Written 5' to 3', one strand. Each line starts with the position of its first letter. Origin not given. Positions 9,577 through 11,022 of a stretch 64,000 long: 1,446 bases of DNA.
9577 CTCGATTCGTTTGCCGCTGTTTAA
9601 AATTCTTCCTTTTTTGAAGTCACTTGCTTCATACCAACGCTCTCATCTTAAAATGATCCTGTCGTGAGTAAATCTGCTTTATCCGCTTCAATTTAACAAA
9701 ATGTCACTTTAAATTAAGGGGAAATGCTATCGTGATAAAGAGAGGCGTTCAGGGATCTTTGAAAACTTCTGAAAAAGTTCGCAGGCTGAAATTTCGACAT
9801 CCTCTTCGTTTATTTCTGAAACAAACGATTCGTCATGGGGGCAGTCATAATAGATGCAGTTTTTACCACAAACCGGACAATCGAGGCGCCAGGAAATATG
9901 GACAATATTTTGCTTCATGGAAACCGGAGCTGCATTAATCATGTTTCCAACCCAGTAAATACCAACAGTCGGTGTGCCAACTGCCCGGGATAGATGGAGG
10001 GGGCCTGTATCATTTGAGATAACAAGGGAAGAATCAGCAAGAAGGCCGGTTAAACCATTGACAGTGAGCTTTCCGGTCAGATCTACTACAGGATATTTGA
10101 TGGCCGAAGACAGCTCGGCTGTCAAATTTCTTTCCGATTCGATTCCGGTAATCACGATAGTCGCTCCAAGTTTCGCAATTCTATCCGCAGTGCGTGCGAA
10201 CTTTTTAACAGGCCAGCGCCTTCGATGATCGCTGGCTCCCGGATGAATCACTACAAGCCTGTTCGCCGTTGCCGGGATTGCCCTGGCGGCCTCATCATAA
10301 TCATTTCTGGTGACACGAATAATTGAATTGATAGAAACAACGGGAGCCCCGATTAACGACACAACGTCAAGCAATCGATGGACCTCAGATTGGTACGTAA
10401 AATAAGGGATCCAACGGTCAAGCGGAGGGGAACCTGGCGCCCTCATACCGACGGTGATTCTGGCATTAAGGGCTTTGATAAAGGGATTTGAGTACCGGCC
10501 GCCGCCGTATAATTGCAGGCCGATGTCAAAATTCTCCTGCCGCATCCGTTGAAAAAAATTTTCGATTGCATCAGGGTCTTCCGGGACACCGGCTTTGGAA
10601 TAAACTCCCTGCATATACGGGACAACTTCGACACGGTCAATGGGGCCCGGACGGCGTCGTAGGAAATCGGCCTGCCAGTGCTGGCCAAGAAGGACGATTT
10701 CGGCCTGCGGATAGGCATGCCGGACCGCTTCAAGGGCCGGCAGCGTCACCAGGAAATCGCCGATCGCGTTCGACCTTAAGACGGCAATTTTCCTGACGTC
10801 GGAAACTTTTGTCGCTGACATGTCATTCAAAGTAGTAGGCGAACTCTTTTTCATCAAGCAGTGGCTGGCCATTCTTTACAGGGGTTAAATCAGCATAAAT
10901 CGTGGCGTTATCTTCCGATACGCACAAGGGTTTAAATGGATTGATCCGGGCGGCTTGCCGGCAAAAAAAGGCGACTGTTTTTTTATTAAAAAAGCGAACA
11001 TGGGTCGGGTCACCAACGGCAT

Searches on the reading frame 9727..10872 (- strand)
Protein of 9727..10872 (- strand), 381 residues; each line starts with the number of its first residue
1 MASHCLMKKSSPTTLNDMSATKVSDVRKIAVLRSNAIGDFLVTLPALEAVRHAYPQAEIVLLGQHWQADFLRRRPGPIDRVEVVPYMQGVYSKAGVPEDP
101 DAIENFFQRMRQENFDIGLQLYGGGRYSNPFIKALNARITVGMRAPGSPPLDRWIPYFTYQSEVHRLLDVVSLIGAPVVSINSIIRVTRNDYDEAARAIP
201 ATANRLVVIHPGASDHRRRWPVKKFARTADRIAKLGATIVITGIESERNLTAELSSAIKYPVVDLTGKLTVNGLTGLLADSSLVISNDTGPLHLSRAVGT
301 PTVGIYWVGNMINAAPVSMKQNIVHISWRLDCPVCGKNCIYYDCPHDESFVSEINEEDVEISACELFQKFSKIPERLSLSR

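Call 13: search_protein_families(library=pfam, proteins=[window:9727-10872:-])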
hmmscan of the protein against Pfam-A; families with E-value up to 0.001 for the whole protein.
window:9727-10872:- (381 aa): 1 family
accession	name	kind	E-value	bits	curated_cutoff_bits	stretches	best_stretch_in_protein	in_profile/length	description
PF01075.23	Glyco_transf_9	-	3.6e-25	89.2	22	1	105-325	3-228/247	Glycosyltransferase family 9 (heptosyltransferase)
